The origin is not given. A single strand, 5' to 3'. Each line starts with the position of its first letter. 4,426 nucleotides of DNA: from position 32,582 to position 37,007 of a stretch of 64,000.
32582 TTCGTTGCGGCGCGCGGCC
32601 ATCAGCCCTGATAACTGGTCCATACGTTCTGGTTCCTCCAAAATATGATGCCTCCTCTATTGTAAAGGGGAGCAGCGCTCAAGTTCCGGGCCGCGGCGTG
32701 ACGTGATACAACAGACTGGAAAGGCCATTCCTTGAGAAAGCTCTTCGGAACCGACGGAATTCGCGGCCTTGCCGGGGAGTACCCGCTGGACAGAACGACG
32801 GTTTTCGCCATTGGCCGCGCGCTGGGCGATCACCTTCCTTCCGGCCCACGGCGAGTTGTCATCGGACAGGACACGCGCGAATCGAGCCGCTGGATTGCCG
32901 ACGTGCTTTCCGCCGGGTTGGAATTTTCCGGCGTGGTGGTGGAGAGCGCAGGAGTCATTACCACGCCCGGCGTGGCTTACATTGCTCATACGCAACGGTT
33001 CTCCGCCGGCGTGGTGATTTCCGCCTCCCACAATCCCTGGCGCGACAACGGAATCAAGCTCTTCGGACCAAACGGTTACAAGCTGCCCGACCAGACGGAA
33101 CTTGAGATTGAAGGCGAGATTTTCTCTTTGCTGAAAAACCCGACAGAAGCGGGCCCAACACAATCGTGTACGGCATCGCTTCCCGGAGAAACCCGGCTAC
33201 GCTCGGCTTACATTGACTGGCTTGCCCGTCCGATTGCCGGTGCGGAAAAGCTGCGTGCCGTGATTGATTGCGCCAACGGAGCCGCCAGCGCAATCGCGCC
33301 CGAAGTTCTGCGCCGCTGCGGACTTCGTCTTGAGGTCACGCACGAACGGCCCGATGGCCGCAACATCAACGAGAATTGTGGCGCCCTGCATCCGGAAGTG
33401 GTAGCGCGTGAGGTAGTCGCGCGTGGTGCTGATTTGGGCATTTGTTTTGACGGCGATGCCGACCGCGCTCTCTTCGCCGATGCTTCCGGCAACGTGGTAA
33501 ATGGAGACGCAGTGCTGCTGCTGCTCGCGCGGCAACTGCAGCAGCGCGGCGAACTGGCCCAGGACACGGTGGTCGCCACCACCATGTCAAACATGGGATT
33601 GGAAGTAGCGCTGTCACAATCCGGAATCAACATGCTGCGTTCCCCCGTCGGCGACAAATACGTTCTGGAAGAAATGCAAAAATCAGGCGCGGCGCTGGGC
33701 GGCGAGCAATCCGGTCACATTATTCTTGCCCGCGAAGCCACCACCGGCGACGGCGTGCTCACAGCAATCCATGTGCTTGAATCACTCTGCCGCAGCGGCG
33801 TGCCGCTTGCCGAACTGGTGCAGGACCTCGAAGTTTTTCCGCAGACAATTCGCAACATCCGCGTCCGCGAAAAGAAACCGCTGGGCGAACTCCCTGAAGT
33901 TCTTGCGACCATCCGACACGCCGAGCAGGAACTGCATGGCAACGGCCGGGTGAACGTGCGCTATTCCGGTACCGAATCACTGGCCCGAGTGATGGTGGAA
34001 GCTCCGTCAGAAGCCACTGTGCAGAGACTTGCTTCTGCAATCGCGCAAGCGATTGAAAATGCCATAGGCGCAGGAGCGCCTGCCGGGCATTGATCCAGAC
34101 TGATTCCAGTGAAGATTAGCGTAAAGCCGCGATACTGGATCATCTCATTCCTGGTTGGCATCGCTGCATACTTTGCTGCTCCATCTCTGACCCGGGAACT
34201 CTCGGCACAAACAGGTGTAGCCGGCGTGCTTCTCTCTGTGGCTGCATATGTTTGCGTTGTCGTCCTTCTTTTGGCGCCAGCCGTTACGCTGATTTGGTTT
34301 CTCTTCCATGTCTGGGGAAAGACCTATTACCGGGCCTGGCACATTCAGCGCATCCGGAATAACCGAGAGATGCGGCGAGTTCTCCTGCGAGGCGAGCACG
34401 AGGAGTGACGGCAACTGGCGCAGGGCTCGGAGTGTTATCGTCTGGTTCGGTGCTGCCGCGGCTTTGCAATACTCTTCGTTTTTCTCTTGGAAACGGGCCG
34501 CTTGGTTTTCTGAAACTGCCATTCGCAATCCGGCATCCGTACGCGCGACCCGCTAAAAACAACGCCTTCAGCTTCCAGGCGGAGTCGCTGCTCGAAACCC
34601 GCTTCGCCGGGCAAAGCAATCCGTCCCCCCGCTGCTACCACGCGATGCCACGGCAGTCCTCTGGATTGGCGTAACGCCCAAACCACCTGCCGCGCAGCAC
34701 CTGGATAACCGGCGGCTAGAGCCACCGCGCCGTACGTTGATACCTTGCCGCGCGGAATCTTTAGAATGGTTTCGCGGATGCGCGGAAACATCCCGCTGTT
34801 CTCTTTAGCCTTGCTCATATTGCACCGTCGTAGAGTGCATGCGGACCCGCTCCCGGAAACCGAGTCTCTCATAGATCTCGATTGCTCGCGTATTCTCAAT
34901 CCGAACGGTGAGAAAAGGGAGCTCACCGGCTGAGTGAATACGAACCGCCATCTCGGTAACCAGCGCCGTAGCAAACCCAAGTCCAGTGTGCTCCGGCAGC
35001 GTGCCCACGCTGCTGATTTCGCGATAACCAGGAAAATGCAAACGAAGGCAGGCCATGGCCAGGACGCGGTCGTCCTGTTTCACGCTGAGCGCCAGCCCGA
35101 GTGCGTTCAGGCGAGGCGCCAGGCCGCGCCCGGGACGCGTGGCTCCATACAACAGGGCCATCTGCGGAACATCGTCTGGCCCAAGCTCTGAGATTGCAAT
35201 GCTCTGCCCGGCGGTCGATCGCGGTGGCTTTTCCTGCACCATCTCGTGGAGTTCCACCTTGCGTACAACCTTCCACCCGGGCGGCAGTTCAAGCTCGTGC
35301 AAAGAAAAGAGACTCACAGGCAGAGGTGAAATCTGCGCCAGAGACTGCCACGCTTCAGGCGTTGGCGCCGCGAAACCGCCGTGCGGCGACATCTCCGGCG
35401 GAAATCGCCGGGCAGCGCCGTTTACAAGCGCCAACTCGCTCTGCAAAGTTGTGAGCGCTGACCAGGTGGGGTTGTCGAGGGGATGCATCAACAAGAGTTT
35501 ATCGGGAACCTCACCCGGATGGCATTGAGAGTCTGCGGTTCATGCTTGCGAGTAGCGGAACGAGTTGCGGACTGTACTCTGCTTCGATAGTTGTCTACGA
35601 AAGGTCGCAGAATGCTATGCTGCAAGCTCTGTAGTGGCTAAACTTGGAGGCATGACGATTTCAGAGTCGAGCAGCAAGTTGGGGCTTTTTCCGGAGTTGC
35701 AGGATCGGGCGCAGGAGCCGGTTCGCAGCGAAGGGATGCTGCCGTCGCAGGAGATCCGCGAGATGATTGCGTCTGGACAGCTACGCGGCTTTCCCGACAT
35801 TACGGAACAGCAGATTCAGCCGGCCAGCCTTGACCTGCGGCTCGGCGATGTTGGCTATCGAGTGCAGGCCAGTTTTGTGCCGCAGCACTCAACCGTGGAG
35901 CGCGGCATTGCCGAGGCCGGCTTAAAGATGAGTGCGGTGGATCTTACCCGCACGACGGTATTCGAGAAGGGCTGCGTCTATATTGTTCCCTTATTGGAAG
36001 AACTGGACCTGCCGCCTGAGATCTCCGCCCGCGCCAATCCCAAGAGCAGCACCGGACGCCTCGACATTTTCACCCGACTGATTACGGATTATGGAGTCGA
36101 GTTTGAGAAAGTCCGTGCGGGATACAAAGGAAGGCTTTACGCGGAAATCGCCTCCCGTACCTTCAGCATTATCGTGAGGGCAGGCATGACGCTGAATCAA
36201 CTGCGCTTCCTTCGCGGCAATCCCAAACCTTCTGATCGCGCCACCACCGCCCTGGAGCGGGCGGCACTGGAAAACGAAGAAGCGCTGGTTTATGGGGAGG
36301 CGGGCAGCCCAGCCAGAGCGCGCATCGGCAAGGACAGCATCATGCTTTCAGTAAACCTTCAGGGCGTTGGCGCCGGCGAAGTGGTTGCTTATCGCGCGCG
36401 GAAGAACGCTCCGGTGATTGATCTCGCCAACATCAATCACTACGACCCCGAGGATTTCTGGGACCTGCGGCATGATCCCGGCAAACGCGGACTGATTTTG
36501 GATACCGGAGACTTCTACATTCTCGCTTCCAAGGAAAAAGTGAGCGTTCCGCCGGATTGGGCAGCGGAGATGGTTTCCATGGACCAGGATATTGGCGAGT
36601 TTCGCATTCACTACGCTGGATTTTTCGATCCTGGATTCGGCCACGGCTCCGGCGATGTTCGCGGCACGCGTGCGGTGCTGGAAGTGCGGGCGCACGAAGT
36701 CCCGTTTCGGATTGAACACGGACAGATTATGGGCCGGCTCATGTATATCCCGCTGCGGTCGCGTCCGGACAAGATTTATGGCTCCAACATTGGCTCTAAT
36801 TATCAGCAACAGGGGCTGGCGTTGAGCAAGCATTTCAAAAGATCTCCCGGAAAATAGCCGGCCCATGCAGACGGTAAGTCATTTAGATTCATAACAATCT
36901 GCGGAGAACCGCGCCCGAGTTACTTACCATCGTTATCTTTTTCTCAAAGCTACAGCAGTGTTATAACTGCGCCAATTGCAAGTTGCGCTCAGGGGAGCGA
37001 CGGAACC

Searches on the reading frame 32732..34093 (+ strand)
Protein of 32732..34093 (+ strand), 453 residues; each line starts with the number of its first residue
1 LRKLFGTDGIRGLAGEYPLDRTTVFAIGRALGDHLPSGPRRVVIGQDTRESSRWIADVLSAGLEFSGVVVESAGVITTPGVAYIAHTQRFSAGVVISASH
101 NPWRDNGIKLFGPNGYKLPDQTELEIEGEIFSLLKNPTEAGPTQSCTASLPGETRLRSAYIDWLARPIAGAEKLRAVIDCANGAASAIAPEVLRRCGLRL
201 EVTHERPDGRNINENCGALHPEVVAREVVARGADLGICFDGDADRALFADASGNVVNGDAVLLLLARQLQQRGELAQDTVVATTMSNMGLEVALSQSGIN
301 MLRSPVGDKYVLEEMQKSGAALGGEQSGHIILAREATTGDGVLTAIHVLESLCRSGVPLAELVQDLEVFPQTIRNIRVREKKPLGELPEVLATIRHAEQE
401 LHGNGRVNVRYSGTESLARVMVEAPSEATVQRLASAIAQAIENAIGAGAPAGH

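Call 22: search_protein_families(library=ncbifam, proteins=[window:32732-34093:+], max_evalue=1e-8)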
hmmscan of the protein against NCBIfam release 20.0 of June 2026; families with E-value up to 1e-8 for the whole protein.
window:32732-34093:+ (453 aa): 7 families
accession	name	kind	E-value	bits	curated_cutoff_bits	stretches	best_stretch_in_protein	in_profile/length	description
TIGR01455.1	glmM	equivalog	1.1e-148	495.6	447.55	1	5-442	1-441/442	phosphoglucosamine mutase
TIGR03990.1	Arch_GlmM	equivalog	1.5e-89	300.9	439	1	3-440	2-443/444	phosphoglucosamine mutase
NF007088.0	PRK09542.1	equivalog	4.6e-52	177.5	618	1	6-442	13-454/456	phosphomannomutase/phosphoglucomutase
NF046027.1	PhglucPhmanMutPgmG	equivalog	2.9e-39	135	600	1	10-442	15-451/460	phosphoglucomutase/phosphomannomutase PgmG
NF011943.0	PRK15414.1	subfamily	3.8e-33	115.2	801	1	5-428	7-440/456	phosphomannomutase CpsG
NF005737.0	PRK07564.1-1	equivalog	1.5e-11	43.7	378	0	41-121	52-138/543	alpha-D-glucose phosphate-specific phosphoglucomutase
TIGR01132.1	pgm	equivalog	1.7e-09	36.7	778.05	0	5-119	42-167/546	phosphoglucomutase (alpha-D-glucose-1,6-bisphosphate-dependent)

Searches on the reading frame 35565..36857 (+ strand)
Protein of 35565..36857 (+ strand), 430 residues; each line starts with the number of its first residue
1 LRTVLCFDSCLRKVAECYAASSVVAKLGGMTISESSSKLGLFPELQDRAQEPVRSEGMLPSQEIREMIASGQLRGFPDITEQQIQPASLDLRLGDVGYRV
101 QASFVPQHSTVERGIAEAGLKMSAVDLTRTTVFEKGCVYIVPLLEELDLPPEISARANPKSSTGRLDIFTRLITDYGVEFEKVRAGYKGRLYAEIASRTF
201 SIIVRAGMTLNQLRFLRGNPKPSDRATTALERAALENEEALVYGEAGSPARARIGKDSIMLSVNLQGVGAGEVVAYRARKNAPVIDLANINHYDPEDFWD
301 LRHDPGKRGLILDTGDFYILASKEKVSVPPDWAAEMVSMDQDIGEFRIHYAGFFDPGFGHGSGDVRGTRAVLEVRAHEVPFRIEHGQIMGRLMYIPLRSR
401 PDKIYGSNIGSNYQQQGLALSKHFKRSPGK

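Call 23: search_protein_families(library=ncbifam, proteins=[window:35565-36857:+], max_evalue=1e-8)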
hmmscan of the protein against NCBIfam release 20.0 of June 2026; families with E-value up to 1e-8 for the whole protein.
window:35565-36857:+ (430 aa): 2 families
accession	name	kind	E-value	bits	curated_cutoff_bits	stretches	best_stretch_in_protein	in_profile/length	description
NF005734.0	PRK07559.1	equivalog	7.7e-144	479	283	1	52-426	5-367/368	2'-deoxycytidine 5'-triphosphate deaminase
TIGR02274.1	dCTP_deam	equivalog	7.3e-19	68.2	92.8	1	59-220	2-156/180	dCTP deaminase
